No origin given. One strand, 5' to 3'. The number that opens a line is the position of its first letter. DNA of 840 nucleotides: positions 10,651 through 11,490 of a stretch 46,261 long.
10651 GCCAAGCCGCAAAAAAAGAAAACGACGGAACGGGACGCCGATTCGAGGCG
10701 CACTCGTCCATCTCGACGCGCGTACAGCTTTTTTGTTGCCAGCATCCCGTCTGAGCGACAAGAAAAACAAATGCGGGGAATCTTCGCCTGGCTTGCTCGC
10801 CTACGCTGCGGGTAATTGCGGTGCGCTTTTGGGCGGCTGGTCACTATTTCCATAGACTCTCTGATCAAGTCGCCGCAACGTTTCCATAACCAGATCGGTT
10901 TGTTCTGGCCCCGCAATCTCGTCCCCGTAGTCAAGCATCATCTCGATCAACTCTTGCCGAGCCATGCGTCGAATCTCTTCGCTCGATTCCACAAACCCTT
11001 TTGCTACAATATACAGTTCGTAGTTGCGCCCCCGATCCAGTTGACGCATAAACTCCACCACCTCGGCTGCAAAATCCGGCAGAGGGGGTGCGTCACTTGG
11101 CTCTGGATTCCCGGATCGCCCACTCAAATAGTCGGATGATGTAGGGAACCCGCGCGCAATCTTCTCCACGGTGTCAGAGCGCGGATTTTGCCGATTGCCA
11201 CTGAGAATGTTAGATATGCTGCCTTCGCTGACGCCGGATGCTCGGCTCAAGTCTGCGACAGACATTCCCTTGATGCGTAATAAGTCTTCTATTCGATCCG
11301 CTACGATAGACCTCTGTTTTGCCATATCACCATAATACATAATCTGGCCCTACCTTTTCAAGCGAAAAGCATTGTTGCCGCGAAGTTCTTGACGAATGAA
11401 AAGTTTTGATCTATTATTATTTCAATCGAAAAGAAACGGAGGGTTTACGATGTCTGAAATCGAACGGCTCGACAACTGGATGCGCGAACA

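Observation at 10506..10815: Strong promoter plus a GAAC-N4-GTTC (LexA-type) box drives a small basic ORF that converges on a repressor lacking a peptidase domain: candidate SOS-controlled antirepressor or antisense module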

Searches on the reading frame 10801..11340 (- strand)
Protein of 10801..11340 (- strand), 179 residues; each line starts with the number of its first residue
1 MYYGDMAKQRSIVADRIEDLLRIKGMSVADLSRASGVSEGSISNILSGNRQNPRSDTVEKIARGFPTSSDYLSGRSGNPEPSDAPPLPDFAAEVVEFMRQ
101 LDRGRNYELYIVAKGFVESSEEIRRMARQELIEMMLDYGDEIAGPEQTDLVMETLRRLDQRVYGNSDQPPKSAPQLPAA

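Call 9: search_protein_families(library=pfam, proteins=[window:10801-11340:-], max_evalue=0.1)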
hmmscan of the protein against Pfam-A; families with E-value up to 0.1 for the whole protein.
window:10801-11340:- (179 aa): 5 families
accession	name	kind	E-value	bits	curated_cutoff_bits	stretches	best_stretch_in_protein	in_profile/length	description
PF01381.28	HTH_3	-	1.1e-09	38.6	23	1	23-72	7-55/55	Helix-turn-helix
PF13443.12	HTH_26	-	9.6e-07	29.4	22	1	16-63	1-48/63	Cro/C1-type HTH DNA-binding domain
PF13560.12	HTH_31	-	2.1e-06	28.4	27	1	24-65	13-54/64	Helix-turn-helix domain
PF12844.13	HTH_19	-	7.1e-06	26.3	30.2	1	16-65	3-51/64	Helix-turn-helix domain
PF13693.12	HTH_35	-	0.0067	16.8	25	1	20-49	10-39/75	Winged helix-turn-helix DNA-binding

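Call 12: find_related_loci(query=window:10801-11340:-, collection=viral_contigs, flank=5000)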
Query window:10801-11340:- (179 aa) in viral_contigs; peptide patterns used: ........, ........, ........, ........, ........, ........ (x = any residue, [..] = any of these).
7 stretches matched a pattern; 1 encode a relative of the query (tblastn E <= 1e-3); 1 distinct loci.
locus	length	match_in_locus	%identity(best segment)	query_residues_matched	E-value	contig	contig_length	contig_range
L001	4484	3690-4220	62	1-177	3e-70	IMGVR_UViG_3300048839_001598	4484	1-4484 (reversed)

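Call 17: find_homologous_proteins(query=window:10801-11340:-, max_evalue=0.001)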
Query window:10801-11340:- (179 aa): 16 proteins with E <= 0.001 among 140 candidates.
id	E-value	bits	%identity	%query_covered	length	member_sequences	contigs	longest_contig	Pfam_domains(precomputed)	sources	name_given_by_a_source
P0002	5.6e-110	383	100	100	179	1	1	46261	PF12844.14,PF01381.29,PF13560.13,PF13443.13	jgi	-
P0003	1.8e-68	248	65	99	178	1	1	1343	PF01381.29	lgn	-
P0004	3.1e-65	237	64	94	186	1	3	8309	PF01381.29,PF13560.13,PF13443.13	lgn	-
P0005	1.5e-64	235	65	95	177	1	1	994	PF01381.29,PF13443.13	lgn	-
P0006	2.1e-63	231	63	94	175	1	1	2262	PF12844.14,PF01381.29,PF13443.13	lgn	-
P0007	4.6e-63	230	62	99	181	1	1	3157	PF01381.29,PF13443.13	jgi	jgi:transcriptional regulator with XRE-family HTH domain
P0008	4.2e-61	224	65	93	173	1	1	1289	PF01381.29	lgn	-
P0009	8.2e-61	223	59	100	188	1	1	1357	PF12844.14,PF01381.29,PF13560.13,PF13443.13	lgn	-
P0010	7.5e-60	220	61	99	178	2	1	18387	PF12844.14,PF01381.29,PF13443.13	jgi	jgi:transcriptional regulator with XRE-family HTH domain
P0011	6.4e-59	217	63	94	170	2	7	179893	PF12844.14,PF01381.29,PF13560.13,PF13443.13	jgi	jgi:transcriptional regulator with XRE-family HTH domain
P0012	2.1e-57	212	77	72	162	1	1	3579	PF12844.14,PF01381.29,PF13560.13,PF13443.13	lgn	-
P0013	1.8e-53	199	61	90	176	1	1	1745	PF12844.14,PF01381.29,PF13560.13,PF13443.13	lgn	-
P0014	1.9e-53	199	63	88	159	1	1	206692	PF01381.29,PF13443.13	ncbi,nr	ncbi:MAG: helix-turn-helix transcriptional regulator [Caldilineaceae bacterium]|nr:helix-turn-helix 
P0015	2.4e-49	186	57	92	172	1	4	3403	PF01381.29,PF13443.13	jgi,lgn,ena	-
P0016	5.1e-47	178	75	64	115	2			PF12844.14,PF01381.29,PF13443.13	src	-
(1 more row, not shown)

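Call 18: find_encoding_contigs(protein=P0014, flank=10000, max_places=3)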
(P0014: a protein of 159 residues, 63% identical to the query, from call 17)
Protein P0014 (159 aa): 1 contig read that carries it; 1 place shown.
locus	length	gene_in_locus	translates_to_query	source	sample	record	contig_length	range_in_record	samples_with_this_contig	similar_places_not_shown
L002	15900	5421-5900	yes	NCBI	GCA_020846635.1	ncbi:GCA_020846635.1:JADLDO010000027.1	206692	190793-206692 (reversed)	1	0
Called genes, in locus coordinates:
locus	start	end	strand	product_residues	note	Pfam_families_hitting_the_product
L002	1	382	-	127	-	?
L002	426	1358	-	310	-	-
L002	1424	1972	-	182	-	PF18894:PhageMetallopep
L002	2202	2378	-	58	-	-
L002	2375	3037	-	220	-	PF01555:N6_N4_Mtase (faint)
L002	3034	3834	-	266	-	PF02384:N6_Mtase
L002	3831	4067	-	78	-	-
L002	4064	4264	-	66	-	-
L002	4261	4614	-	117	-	-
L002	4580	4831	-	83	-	-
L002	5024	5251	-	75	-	-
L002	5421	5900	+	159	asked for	PF01381:HTH_3, PF13443:HTH_26 (weak)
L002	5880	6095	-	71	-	-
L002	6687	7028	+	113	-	PF09424:YqeY (weak)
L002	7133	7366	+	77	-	-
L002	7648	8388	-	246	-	PF01476:LysM, PF10646:Germane (weak)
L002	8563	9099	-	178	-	PF02632:BioY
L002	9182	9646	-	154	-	-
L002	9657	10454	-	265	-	-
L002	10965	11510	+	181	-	PF00034:Cytochrom_C (faint)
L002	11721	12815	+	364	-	PF13248:Zn_ribbon_3 (weak), PF01476:LysM, PF23446:LysM1_NFP_LYK (faint), PF23473:LysM3_LYK4_5, PF01476:LysM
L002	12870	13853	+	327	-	PF00389:2-Hacid_dh, PF02826:2-Hacid_dh_C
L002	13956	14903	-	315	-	PF00892:EamA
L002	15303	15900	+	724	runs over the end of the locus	-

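Call 19: find_encoding_contigs(protein=P0011, flank=10000, max_places=7)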
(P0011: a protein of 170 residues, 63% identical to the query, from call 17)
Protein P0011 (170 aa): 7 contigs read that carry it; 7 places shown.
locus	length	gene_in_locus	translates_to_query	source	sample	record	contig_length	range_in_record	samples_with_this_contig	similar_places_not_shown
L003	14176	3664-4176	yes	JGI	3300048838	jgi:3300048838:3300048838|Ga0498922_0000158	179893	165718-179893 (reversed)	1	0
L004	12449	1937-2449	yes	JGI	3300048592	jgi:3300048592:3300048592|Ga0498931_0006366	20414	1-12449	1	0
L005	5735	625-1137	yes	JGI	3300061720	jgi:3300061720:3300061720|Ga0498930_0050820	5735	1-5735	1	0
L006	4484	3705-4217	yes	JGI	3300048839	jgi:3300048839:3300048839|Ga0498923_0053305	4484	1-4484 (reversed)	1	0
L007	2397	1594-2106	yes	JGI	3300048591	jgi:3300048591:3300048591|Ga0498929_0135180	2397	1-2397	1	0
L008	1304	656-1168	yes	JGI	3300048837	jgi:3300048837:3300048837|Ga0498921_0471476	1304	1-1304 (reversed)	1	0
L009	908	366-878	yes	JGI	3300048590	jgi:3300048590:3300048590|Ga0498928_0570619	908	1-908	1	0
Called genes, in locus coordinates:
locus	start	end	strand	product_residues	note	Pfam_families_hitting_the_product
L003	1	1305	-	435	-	?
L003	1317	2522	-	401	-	PF03237:Terminase_6N, PF17289:Terminase_6C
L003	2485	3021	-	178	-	PF03592:Terminase_2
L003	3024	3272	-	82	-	-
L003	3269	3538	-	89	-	-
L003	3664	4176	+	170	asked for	PF12844:HTH_19 (faint), PF13443:HTH_26, PF13560:HTH_31 (weak), PF01381:HTH_3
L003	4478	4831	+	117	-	PF10711:DUF2513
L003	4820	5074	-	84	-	-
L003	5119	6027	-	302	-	PF13495:Phage_int_SAM_4 (weak), PF00589:Phage_integrase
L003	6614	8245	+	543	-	PF01928:CYTH, PF05235:CHAD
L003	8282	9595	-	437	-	PF13449:Phytase-like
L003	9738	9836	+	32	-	-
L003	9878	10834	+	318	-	PF20030:bpMoxR, PF07726:AAA_3, PF07728:AAA_5, PF00004:AAA (weak), PF17863:AAA_lid_2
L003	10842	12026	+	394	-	PF01882:DUF58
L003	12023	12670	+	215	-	PF00293:NUDIX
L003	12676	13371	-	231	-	-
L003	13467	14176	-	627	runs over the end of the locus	PF04151:PPC (weak), PF25900:PAPPA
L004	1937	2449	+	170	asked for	PF12844:HTH_19 (faint), PF13443:HTH_26, PF13560:HTH_31 (weak), PF01381:HTH_3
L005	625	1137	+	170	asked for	PF12844:HTH_19 (faint), PF13443:HTH_26, PF13560:HTH_31 (weak), PF01381:HTH_3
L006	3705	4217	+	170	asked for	PF12844:HTH_19 (faint), PF13443:HTH_26, PF13560:HTH_31 (weak), PF01381:HTH_3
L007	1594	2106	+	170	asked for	PF12844:HTH_19 (faint), PF13443:HTH_26, PF13560:HTH_31 (weak), PF01381:HTH_3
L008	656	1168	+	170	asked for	PF12844:HTH_19 (faint), PF13443:HTH_26, PF13560:HTH_31 (weak), PF01381:HTH_3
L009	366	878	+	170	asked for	PF12844:HTH_19 (faint), PF13443:HTH_26, PF13560:HTH_31 (weak), PF01381:HTH_3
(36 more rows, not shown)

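Call 24: find_related_loci(query=A1, collection=metagenome_contigs, flank=3000)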
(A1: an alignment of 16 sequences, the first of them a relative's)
Query A1 (179 aa) in metagenome_contigs; peptide patterns used: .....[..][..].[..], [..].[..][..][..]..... (x = any residue, [..] = any of these).
61 stretches matched a pattern; 3 encode a relative of the query (tblastn E <= 1e-3); 3 distinct loci.
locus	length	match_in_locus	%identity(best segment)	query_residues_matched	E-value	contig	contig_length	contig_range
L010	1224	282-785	57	4-170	7e-63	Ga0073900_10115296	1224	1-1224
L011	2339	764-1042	35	24-116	2e-9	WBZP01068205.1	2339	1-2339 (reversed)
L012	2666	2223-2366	39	24-72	1e-6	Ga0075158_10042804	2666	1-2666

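Call 25: find_related_loci(query=A1, collection=viral_contigs, flank=4000)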
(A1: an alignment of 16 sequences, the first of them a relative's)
Query A1 (179 aa) in viral_contigs; peptide patterns used: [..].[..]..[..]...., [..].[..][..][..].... (x = any residue, [..] = any of these).
51 stretches matched a pattern; 1 encode a relative of the query (tblastn E <= 1e-3); 1 distinct loci.
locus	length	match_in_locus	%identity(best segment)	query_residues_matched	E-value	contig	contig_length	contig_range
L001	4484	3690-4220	62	1-177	3e-70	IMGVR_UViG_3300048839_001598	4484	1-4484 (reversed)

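Call 26: find_encoding_contigs(protein=P0010, flank=6000, max_places=2)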
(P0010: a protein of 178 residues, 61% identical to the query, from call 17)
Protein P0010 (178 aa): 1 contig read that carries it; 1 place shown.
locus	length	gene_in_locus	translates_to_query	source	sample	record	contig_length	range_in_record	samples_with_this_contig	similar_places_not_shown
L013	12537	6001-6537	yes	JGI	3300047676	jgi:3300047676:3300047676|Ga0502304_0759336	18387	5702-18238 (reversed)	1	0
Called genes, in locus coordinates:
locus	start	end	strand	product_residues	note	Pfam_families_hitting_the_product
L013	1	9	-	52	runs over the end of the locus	?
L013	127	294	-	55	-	-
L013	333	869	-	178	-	-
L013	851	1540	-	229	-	PF01695:IstB_IS21 (weak), PF13191:AAA_16 (weak), PF00004:AAA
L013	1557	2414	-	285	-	-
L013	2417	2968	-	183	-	PF18894:PhageMetallopep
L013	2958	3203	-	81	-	-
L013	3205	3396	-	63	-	-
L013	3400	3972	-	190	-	-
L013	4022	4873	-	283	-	PF02384:N6_Mtase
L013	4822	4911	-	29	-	-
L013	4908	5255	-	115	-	-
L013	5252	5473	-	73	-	-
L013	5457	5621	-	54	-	-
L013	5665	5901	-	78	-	-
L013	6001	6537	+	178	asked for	PF01381:HTH_3, PF12844:HTH_19 (faint), PF13443:HTH_26 (weak)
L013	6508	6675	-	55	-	-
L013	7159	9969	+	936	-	PF01590:GAF, PF08447:PAS_3, PF13426:PAS_9, PF00989:PAS, PF08447:PAS_3, PF08448:PAS_4, PF13426:PAS_9, PF02518:HATPase_c, +5 more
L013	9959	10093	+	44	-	-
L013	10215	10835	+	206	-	PF01323:DSBA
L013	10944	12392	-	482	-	PF07992:Pyr_redox_2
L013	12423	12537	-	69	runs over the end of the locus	-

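Call 27: find_encoding_contigs(protein=P0004, flank=6000, max_places=3)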
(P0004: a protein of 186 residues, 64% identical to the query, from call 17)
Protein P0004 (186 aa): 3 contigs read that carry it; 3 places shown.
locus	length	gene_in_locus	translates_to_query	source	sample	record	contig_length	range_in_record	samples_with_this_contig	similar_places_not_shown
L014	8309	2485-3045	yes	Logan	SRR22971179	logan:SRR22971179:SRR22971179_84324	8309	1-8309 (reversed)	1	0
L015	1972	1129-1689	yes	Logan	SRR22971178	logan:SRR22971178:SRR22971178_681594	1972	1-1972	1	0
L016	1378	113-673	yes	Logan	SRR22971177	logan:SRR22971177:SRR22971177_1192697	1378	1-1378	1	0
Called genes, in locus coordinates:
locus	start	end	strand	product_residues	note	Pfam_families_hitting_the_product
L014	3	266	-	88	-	?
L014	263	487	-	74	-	-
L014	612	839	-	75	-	-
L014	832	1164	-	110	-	-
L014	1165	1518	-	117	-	-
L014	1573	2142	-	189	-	PF13392:HNH_3, PF00847:AP2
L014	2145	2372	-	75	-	-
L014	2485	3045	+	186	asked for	PF01381:HTH_3, PF13443:HTH_26 (faint), PF13560:HTH_31 (faint)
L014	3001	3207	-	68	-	-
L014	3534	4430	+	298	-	PF02899:Phage_int_SAM_1, PF13495:Phage_int_SAM_4 (weak), PF00589:Phage_integrase, PF22823:MrpR_C_cat (weak)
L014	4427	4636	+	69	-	-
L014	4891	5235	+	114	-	-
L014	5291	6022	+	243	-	PF04098:Rad52_Rad22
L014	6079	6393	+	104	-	-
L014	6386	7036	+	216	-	PF08239:SH3_3 (weak)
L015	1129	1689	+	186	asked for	PF01381:HTH_3, PF13443:HTH_26 (faint), PF13560:HTH_31 (faint)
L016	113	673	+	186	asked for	PF01381:HTH_3, PF13443:HTH_26 (faint), PF13560:HTH_31 (faint)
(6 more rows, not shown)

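Call 28: find_encoding_contigs(protein=P0012, flank=4000, max_places=2)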
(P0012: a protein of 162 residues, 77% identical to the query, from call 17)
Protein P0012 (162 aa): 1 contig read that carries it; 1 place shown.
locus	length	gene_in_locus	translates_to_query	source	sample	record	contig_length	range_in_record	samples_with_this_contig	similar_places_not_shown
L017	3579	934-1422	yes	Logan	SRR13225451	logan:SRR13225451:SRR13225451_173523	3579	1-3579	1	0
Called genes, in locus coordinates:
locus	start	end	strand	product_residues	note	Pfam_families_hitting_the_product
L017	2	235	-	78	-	?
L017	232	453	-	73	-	-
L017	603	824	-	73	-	-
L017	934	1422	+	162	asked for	PF12844:HTH_19 (weak), PF13443:HTH_26, PF13560:HTH_31 (weak), PF01381:HTH_3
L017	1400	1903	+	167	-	PF00589:Phage_integrase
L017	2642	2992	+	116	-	-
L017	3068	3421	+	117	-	-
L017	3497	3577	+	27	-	?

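Call 29: find_encoding_contigs(protein=P0007, flank=4000, max_places=2)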
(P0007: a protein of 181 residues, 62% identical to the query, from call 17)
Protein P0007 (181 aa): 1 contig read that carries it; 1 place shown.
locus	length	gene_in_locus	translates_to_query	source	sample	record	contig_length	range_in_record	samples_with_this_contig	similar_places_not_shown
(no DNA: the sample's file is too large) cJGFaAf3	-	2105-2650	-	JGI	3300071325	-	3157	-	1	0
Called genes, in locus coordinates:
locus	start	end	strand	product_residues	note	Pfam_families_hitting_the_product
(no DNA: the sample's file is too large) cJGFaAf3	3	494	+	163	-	?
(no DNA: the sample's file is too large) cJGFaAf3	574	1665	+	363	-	PF01408:GFO_IDH_MocA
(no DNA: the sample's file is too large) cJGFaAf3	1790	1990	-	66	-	-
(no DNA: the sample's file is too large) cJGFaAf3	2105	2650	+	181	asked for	PF01381:HTH_3, PF13443:HTH_26 (weak)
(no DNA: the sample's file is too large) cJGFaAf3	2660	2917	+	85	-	-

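Call 30: find_encoding_contigs(protein=P0015, flank=4000, max_places=4)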
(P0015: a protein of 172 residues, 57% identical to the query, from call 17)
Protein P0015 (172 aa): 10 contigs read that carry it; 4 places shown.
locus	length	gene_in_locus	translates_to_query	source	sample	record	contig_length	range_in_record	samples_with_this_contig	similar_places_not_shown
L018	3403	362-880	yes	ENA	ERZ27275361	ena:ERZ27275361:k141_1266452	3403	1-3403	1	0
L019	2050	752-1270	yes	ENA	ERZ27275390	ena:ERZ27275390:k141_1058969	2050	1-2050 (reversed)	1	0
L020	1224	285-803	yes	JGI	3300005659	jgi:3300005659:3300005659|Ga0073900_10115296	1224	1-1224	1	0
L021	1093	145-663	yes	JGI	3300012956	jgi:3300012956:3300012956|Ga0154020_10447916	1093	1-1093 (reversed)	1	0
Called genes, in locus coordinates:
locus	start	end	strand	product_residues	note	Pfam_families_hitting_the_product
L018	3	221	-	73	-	?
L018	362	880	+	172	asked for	PF01381:HTH_3, PF13443:HTH_26 (weak)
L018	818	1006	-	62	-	-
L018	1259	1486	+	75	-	-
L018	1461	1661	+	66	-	-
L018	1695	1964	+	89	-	-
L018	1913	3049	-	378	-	PF01385:OrfB_IS605, PF07282:Cas12f1-like_TNB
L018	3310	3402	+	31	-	?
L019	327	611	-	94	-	-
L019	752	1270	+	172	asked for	PF01381:HTH_3, PF13443:HTH_26 (weak)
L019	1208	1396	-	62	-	-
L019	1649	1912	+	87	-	-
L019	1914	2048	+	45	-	?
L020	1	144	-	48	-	?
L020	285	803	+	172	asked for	PF01381:HTH_3, PF13443:HTH_26 (weak)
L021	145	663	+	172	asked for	PF01381:HTH_3, PF13443:HTH_26 (weak)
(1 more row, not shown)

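Call 52: find_related_loci(query=A1, collection=genome_contigs, flank=10000)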
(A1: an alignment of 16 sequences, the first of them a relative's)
Query A1 (179 aa) in genome_contigs; peptide patterns used: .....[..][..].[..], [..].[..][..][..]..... (x = any residue, [..] = any of these).
39 stretches matched a pattern; 3 encode a relative of the query (tblastn E <= 1e-3); 3 distinct loci.
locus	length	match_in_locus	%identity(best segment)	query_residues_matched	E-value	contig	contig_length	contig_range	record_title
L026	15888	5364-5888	63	1-177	4e-71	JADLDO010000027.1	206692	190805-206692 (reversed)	MAG: Caldilineaceae bacterium isolate SJ28 c_000000495860, whole genome shotgun sequence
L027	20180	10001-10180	38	13-73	2e-7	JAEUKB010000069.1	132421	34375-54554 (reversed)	MAG: Myxococcales bacterium isolate new MAG-84 k141_2079319, whole genome shotgun sequence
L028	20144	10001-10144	37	24-72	2e-5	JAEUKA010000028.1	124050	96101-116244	MAG: Myxococcales bacterium isolate new MAG-83 k141_2316417, whole genome shotgun sequence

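Call 79: predict_structure(alignment_id=A1)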
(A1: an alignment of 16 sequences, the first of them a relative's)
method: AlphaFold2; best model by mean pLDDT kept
length: 179 residues; sequences in the alignment: 16
mean_pLDDT: 76.0   pTM: 0.44
mean pLDDT of the five models: 76.0, 75.2, 75.2, 74.4, 71.8
residues with pLDDT >= 90: 10; 70-90: 135; 50-70: 14; < 50: 20
segments of 3 or more residues with pLDDT < 50: 1-7, 167-179
pLDDT, mean of each block of 10 residues (from residue 1): 45 87 86 91 87 87 85 80 71 75 75 80 83 82 76 80 54 41
secondary structure, 60 per line:
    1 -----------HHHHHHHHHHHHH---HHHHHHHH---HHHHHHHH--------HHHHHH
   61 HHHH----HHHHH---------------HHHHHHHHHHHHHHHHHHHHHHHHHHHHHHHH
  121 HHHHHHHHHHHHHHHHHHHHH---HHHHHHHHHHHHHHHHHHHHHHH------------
elements in order: H12-24 H28-35 H39-46 H55-64 H69-73 H89-141 H145-167

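Call 82: fold_search(model_id=the predicted structure, library=pdb)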
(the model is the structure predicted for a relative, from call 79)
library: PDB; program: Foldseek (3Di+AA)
matches with E <= 10: 446; with E <= 0.001: 1
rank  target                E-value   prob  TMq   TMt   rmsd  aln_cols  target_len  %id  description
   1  9a7f_A                8.7e-04  1.00  0.34  0.45  13.3       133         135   20  Integrative model of RGHR-DLDH1 by crosslinking MS and deep learning (released 2024-09-18)
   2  1b0n_A                3.2e-03  1.00  0.35  0.59  11.3       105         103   19  SINR PROTEIN/SINI PROTEIN COMPLEX (released 1999-01-13)
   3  3qq6_B                3.4e-03  1.00  0.33  0.83   1.1        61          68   26  The N-terminal DNA binding domain of SinR from Bacillus subtilis (released 2011-06-15)
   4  3qq6_A                4.2e-03  1.00  0.33  0.83   1.0        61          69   26  The N-terminal DNA binding domain of SinR from Bacillus subtilis (released 2011-06-15)
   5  6jq1_B                4.5e-03  1.00  0.33  0.44   9.0        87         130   22  Crystal Structure of DdrO from Deinococcus geothermalis (released 2019-08-28)
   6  3fya_A                5.0e-03  1.00  0.33  0.74   2.0        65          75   28  Crystal Structure of an R35A mutant of the Restriction-Modification Controller Protein C.Esp1396I (released 2009-08-25)
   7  9iaq_A                5.9e-03  1.00  0.34  0.51   2.9        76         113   24  Arbitrium controls lysis-lysogeny through the activation of a small antirepressor protein in the majority of arbitrium (released 2026-01-14)
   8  1y9q                  7.3e-03  1.00  0.35  0.35   2.0        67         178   25  Crystal Structure of HTH_3 family Transcriptional Regulator from Vibrio cholerae (released 2005-01-04)
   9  9iaq_D                7.7e-03  1.00  0.34  0.51   1.8        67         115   25  Arbitrium controls lysis-lysogeny through the activation of a small antirepressor protein in the majority of arbitrium (released 2026-01-14)
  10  2cro                  8.2e-03  1.00  0.32  0.85   1.6        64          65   22  STRUCTURE OF PHAGE 434 CRO PROTEIN AT 2.35 ANGSTROMS RESOLUTION (released 1989-10-15)
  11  1y7y_B                8.6e-03  1.00  0.33  0.85   1.5        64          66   22  High-resolution crystal structure of the restriction-modification controller protein C.AhdI from Aeromonas hydrophila (released 2005-02-22)
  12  6jq1_A                9.1e-03  1.00  0.33  0.45   9.1        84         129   21  Crystal Structure of DdrO from Deinococcus geothermalis (released 2019-08-28)
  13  3g5g_B                9.6e-03  1.00  0.32  0.71   1.5        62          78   29  Crystal Structure of the Wild-Type Restriction-Modification Controller Protein C.Esp1396I (released 2009-08-25)
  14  2b5a_B                1.0e-02  1.00  0.35  0.77   2.7        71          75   17  C.BclI, Control Element of the BclI Restriction-Modification System (released 2006-01-03)
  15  4i6u_D                1.0e-02  1.00  0.32  0.71   2.2        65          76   26  Crystal Structure of a Y37F mutant of the Restriction-Modification Controller Protein C.Esp1396I (released 2013-11-13)
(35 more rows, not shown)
